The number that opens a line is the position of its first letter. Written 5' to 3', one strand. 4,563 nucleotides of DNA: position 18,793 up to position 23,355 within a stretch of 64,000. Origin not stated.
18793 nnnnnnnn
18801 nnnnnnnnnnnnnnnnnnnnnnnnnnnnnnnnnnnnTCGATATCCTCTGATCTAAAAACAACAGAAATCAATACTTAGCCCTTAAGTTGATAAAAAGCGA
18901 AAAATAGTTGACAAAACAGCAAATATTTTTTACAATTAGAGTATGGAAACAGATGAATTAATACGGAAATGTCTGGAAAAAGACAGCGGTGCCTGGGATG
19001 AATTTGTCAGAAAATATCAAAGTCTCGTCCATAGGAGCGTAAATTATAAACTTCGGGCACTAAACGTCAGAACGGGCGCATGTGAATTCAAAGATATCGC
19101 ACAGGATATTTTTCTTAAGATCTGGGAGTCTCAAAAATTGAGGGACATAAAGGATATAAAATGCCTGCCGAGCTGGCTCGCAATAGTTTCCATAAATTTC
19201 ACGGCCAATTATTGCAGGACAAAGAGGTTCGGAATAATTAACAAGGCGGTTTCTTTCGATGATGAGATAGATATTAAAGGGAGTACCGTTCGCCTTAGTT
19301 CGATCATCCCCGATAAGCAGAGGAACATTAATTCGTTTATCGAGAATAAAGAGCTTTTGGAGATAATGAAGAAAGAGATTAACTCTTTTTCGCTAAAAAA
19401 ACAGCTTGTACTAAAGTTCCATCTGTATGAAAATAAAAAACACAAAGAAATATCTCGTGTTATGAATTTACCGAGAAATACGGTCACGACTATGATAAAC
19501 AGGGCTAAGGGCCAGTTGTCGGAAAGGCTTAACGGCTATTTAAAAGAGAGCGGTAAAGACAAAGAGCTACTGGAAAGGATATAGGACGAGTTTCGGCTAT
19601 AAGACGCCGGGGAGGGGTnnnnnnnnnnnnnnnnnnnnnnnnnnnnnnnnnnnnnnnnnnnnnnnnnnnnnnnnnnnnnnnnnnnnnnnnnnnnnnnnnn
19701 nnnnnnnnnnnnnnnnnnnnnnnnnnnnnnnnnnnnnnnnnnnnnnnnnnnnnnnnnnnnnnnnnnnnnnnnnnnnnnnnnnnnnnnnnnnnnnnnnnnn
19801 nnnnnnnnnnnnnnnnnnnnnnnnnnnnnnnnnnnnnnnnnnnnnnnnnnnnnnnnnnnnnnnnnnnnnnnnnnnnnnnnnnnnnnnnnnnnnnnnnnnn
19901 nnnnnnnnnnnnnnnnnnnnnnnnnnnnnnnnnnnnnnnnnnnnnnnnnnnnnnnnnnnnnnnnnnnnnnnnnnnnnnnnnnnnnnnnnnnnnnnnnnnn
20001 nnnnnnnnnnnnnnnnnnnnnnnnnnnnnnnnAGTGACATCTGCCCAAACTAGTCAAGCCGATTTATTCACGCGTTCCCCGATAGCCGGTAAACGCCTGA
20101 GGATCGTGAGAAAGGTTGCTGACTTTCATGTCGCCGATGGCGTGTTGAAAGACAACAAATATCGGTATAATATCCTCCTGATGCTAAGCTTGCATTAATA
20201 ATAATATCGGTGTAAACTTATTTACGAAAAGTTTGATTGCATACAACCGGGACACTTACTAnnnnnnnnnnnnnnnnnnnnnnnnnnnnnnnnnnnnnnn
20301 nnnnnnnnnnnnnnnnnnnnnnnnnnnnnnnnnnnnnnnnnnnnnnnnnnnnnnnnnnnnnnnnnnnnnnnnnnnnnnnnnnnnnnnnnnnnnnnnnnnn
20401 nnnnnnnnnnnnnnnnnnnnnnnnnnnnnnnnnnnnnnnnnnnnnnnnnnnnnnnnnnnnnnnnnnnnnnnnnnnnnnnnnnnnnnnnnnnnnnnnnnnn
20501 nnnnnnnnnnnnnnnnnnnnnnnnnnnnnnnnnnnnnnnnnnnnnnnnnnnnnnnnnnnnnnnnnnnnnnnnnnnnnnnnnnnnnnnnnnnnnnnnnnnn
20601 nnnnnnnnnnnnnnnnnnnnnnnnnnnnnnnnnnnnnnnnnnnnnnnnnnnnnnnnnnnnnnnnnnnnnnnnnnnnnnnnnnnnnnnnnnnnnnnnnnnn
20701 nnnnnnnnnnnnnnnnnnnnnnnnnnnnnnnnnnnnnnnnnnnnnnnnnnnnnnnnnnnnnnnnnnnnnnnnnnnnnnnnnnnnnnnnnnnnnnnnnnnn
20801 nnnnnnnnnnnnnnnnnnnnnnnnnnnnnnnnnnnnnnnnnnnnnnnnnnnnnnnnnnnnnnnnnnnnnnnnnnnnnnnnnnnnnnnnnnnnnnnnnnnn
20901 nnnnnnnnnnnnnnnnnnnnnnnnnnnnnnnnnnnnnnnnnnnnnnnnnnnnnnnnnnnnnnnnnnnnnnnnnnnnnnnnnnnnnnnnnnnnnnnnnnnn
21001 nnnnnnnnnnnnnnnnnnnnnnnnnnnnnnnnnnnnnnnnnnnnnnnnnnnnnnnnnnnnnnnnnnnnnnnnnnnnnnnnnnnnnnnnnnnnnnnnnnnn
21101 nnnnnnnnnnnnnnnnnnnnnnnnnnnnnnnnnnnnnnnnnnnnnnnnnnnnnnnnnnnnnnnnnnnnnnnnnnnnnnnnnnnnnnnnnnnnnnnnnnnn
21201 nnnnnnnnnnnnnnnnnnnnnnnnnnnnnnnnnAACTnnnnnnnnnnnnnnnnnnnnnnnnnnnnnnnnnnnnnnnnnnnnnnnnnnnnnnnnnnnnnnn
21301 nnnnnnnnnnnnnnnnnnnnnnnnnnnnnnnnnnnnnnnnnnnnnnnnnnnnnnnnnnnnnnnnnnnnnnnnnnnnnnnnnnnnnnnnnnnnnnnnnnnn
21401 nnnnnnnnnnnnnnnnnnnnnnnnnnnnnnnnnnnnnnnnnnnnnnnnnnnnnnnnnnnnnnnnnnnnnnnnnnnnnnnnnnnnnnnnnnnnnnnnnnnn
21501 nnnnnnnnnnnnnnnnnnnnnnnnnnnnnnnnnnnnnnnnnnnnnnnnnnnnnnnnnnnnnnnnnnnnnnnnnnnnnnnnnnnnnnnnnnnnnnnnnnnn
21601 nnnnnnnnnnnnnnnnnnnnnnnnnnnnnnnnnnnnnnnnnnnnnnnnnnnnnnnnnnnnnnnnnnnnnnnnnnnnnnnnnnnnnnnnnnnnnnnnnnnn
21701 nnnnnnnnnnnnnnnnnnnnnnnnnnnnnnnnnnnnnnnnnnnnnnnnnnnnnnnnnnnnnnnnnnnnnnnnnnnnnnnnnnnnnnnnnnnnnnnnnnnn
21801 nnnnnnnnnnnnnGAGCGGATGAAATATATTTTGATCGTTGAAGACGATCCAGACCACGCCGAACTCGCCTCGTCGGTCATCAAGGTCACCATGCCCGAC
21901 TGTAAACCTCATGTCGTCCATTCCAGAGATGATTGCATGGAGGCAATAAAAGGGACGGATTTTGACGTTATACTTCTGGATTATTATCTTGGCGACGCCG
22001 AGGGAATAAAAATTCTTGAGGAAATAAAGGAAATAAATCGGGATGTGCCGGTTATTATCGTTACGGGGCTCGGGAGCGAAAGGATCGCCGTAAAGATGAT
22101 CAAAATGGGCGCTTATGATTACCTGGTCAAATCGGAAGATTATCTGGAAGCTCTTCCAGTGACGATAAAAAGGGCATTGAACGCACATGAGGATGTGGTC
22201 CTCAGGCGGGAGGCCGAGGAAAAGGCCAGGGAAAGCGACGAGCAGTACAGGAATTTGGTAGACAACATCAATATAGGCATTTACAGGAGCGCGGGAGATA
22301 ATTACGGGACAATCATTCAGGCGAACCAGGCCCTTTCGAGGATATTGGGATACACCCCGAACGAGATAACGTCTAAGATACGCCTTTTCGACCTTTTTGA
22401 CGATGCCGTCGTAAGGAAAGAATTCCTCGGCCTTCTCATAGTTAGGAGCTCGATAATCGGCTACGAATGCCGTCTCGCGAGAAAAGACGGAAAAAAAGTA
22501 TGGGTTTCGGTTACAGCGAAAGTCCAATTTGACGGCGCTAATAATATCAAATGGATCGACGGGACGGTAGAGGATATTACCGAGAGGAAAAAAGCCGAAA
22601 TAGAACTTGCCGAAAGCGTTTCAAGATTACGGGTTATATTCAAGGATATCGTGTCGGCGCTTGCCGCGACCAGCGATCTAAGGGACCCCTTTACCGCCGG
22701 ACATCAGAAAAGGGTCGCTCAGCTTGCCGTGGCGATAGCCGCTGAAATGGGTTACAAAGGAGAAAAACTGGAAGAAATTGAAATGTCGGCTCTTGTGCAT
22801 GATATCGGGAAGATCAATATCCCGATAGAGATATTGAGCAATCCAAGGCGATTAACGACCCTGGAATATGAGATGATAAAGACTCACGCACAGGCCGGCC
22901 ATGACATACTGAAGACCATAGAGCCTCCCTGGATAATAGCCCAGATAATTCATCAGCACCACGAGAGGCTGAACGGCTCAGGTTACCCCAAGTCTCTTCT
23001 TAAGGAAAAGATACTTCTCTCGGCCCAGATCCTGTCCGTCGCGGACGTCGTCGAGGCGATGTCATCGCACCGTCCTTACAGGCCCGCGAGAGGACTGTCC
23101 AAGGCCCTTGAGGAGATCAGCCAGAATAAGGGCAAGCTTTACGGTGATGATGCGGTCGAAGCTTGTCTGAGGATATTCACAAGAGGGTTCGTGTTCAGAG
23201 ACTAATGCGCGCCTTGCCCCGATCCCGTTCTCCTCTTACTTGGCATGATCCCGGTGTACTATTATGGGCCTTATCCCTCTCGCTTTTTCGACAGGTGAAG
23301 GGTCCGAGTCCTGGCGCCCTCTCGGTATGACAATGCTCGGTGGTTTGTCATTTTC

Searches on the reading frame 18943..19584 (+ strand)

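Call 65: search_protein_families(library=ncbifam, proteins=[window:18943-19584:+], max_evalue=0.001)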
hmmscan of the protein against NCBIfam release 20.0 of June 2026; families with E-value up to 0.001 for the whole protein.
window:18943-19584:+ (213 aa): 38 families (the best 25 are shown)
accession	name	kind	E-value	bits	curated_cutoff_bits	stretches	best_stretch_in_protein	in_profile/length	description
TIGR02937.1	sigma70-ECF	superfamily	5.8e-17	61.8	42.9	1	17-196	2-165/165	sigma-70 family RNA polymerase sigma factor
TIGR02985.1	Sig70_bacteroi1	subfamily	5e-16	59.3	126.4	1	24-196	6-162/162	RNA polymerase sigma-70 factor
NF007223.0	PRK09641.1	equivalog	2.1e-14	53.8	209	1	5-197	7-185/187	RNA polymerase sigma factor SigW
NF009171.0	PRK12518.1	equivalog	2e-13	50.6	208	1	4-196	15-184/191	RNA polymerase sigma factor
NF009174.0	PRK12522.1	equivalog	5.6e-12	46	217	1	44-202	25-173/175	RNA polymerase sigma factor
NF006930.0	PRK09415.1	subfamily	3.2e-11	43.4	198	1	50-197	44-176/179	RNA polymerase factor sigma C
TIGR02948.1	SigW_bacill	equivalog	4.1e-11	43.3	243.1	1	6-196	8-184/187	RNA polymerase sigma factor SigW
NF058625.1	sigma_PG0214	equivalog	4.7e-11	42.7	130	1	46-197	28-162/170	GFO_1088 family ECF-type sigma factor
NF008888.0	PRK11922.1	equivalog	2.1e-10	40.6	204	1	4-203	18-203/231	RNA polymerase sigma factor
TIGR02939.1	RpoE_Sigma70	equivalog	5.7e-10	39.5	236.15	1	5-197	9-187/190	RNA polymerase sigma factor RpoE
NF009168.0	PRK12515.1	subfamily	2.9e-08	33.4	236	1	25-198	31-181/189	RNA polymerase sigma factor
NF004113.0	PRK05602.1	equivalog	6e-08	32.5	208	1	26-198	48-203/211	RNA polymerase sigma factor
TIGR02479.1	FliA_WhiG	subfamily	6.1e-08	32.7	189.6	1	99-196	125-223/224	FliA/WhiG family RNA polymerase sigma factor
NF009170.0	PRK12517.1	subfamily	1.6e-07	31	197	1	24-202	24-182/188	RNA polymerase sigma factor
TIGR02952.1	Sig70_famx2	equivalog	1.8e-07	31.2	206.45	1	7-193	2-167/170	ECF subfamily RNA polymerase sigma factor, BldN family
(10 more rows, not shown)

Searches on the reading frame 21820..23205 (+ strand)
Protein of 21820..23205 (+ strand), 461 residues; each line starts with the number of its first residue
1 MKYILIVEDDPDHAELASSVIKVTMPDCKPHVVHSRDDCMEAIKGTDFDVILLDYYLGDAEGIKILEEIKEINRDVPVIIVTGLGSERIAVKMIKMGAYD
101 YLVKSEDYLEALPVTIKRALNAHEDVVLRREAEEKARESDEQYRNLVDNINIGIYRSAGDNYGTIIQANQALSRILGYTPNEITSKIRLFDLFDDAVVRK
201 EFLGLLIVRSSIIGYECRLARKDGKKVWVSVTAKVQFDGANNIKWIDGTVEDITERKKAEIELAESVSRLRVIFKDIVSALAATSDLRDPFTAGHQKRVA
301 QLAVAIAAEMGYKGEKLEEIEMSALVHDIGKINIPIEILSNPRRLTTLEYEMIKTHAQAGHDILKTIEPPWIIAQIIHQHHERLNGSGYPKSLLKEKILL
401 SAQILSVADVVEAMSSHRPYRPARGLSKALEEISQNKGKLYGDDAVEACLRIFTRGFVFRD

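Call 10: search_protein_families(library=pfam, proteins=[window:21820-23205:+], max_evalue=0.01)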
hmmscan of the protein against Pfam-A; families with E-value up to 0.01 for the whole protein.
window:21820-23205:+ (461 aa): 7 families
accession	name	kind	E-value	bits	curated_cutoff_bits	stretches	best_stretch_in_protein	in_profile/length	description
PF13487.12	HD_5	-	1.6e-33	116.3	27.2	1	287-441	9-166/170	HD domain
PF00072.30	Response_reg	-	9.5e-20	71.3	30.2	1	4-107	1-102/111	Response regulator receiver domain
PF01966.28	HD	-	1.5e-19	70.8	22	1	293-414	2-116/116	HD domain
PF13426.13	PAS_9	-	8.1e-10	39.3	27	1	161-255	9-103/103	PAS domain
PF08447.18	PAS_3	-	2.2e-08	34.7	25.6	1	165-250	1-89/89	PAS fold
PF13188.13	PAS_8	-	3.6e-07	30.3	21.8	1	141-196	1-53/65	PAS domain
PF00989.32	PAS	-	5.5e-06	26.8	22.6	1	141-253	1-113/113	PAS fold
